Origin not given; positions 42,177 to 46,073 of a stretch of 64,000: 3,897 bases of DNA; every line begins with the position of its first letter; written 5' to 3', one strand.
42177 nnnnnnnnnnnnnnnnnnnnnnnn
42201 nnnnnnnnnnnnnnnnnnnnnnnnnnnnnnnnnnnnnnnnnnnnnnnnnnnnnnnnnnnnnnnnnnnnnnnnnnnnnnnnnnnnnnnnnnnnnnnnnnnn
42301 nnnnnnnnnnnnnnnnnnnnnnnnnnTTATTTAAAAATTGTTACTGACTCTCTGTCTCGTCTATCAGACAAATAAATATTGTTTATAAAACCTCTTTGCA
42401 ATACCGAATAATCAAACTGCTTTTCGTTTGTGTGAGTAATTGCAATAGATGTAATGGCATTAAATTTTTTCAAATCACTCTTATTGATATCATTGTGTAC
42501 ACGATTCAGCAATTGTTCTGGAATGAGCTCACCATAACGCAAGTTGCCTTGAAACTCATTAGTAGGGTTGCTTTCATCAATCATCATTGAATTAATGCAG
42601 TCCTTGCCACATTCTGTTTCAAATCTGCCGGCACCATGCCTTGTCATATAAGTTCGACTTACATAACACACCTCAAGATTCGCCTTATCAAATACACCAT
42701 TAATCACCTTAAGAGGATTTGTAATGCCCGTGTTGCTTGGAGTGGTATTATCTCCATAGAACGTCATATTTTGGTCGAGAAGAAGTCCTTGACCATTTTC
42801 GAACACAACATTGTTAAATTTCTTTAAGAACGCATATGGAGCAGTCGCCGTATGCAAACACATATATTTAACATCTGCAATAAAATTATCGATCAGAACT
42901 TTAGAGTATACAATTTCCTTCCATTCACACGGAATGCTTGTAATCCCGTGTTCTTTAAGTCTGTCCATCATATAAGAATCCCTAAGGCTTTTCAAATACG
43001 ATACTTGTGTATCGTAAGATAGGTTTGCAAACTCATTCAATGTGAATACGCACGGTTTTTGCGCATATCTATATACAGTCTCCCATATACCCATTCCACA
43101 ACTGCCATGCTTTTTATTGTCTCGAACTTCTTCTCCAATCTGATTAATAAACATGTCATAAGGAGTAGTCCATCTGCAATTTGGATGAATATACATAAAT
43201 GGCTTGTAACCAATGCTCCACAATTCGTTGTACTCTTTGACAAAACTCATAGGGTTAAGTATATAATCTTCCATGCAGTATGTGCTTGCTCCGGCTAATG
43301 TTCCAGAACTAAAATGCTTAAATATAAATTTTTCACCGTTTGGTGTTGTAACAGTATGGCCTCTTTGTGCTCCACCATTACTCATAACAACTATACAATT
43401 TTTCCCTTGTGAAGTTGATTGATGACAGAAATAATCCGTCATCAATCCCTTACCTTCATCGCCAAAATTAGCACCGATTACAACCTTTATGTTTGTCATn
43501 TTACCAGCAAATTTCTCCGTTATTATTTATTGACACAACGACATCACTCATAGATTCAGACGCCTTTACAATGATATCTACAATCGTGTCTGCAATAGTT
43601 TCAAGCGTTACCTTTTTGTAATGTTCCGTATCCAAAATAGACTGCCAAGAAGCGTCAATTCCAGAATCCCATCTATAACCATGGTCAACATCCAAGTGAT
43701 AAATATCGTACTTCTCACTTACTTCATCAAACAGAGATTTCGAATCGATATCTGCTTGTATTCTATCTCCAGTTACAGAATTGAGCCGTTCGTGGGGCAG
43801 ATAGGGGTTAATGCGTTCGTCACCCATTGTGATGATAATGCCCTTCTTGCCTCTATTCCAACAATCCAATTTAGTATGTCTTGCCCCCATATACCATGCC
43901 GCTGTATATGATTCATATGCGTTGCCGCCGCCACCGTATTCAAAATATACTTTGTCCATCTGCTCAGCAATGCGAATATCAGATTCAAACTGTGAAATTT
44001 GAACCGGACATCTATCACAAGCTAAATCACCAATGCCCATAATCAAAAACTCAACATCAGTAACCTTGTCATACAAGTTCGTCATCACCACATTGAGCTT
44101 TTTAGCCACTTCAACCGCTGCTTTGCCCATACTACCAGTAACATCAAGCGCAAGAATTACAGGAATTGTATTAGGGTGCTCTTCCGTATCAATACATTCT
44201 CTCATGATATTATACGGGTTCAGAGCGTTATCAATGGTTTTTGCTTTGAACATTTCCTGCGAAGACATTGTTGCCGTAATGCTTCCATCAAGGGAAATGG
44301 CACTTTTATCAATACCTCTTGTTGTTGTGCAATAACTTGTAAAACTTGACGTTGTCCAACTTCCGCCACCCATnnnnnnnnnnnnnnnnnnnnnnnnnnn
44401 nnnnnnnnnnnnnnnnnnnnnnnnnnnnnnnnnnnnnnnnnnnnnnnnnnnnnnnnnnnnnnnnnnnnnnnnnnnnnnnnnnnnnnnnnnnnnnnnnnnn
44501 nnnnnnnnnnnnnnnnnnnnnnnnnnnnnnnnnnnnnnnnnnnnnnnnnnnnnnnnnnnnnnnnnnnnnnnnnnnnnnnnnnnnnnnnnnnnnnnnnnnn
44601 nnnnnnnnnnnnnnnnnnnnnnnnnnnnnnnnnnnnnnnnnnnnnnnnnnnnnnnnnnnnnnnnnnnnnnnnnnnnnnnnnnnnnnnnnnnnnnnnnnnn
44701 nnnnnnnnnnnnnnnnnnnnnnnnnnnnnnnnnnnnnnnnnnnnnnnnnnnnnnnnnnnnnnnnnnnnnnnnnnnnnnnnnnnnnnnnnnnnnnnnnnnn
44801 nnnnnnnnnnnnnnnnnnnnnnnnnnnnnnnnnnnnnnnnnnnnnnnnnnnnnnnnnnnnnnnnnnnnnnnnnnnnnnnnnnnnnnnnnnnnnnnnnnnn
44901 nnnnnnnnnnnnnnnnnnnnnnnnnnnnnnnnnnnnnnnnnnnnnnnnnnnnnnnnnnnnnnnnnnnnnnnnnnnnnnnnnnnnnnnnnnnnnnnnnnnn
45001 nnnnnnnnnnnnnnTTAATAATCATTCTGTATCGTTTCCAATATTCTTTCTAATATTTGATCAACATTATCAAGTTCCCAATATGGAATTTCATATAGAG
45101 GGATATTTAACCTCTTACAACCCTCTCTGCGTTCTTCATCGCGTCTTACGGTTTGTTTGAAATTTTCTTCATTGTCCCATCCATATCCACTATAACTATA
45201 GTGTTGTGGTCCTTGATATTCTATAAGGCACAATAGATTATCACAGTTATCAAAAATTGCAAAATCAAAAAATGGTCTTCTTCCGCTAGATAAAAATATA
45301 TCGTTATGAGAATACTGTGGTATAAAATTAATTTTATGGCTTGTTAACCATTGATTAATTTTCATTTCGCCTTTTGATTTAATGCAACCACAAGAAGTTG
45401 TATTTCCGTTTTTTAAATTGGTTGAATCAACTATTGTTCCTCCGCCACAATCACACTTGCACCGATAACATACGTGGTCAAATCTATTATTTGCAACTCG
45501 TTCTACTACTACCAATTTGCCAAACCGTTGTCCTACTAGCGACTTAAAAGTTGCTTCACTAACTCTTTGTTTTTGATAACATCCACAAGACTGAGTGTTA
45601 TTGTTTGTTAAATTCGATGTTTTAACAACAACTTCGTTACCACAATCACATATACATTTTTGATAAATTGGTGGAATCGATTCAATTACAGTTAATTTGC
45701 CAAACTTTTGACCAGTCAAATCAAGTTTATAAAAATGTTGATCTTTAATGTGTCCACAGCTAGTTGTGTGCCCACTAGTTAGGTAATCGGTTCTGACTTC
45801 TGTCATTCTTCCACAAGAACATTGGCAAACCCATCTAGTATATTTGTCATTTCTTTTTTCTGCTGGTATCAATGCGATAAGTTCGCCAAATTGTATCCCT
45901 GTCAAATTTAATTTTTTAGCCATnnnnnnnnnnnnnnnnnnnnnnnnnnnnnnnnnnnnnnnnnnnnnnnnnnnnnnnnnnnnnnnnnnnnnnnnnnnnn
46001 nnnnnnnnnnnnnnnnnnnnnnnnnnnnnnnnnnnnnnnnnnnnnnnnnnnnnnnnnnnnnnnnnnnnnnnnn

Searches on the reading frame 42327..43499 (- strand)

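Call 55: search_protein_families(library=phrogs, proteins=[window:42327-43499:-], max_evalue=0.00001)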
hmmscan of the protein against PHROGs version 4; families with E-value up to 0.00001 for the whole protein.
window:42327-43499:- (390 aa): 1 family
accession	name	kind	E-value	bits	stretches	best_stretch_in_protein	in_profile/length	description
phrog_1211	-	DNA, RNA and nucleotide metabolism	2.4e-59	202.3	1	1-335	1-317/414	2-aminooxy adenylosuccinate synthetase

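Call 74: search_protein_families(library=pfam, proteins=[window:42327-43499:-], max_evalue=0.001)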
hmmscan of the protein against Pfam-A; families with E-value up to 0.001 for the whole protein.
window:42327-43499:- (390 aa): 1 family
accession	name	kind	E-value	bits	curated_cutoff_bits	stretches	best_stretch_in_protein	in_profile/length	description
PF00709.27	Adenylsucc_synt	-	4.7e-32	111.7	27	1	6-302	1-281/416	Adenylosuccinate synthetase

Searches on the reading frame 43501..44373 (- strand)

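Call 55: search_protein_families(library=phrogs, proteins=[window:43501-44373:-], max_evalue=0.00001)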
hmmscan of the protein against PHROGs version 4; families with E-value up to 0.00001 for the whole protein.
window:43501-44373:- (290 aa): 1 family
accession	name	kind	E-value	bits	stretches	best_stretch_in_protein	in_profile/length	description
phrog_2971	-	unknown function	9.1e-72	243.2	1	1-259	13-277/352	-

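Call 74: search_protein_families(library=pfam, proteins=[window:43501-44373:-], max_evalue=0.001)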
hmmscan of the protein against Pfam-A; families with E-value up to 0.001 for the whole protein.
window:43501-44373:- (290 aa): 0 families

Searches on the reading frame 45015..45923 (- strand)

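Call 55: search_protein_families(library=phrogs, proteins=[window:45015-45923:-], max_evalue=0.00001)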
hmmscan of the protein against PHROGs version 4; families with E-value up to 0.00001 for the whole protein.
window:45015-45923:- (302 aa): 7 families
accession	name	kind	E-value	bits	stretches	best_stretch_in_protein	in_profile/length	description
phrog_374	-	DNA, RNA and nucleotide metabolism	9.6e-52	177.6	3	65-121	193-255/617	HNH endonuclease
phrog_559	-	DNA, RNA and nucleotide metabolism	8.1e-30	105.1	1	27-296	148-412/607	HNH endonuclease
phrog_9084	-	DNA, RNA and nucleotide metabolism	1.1e-21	78.8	1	172-288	50-159/187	homing endonuclease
phrog_22195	-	unknown function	6.7e-15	56.2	0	6-61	9-60/148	-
phrog_27240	-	unknown function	8e-09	36.9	0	18-62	17-59/132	-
phrog_7140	-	DNA, RNA and nucleotide metabolism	1.5e-08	34.8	1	177-298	117-232/423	intron encoded nuclease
phrog_18493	-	unknown function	8.2e-08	33.4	0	5-49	58-99/136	-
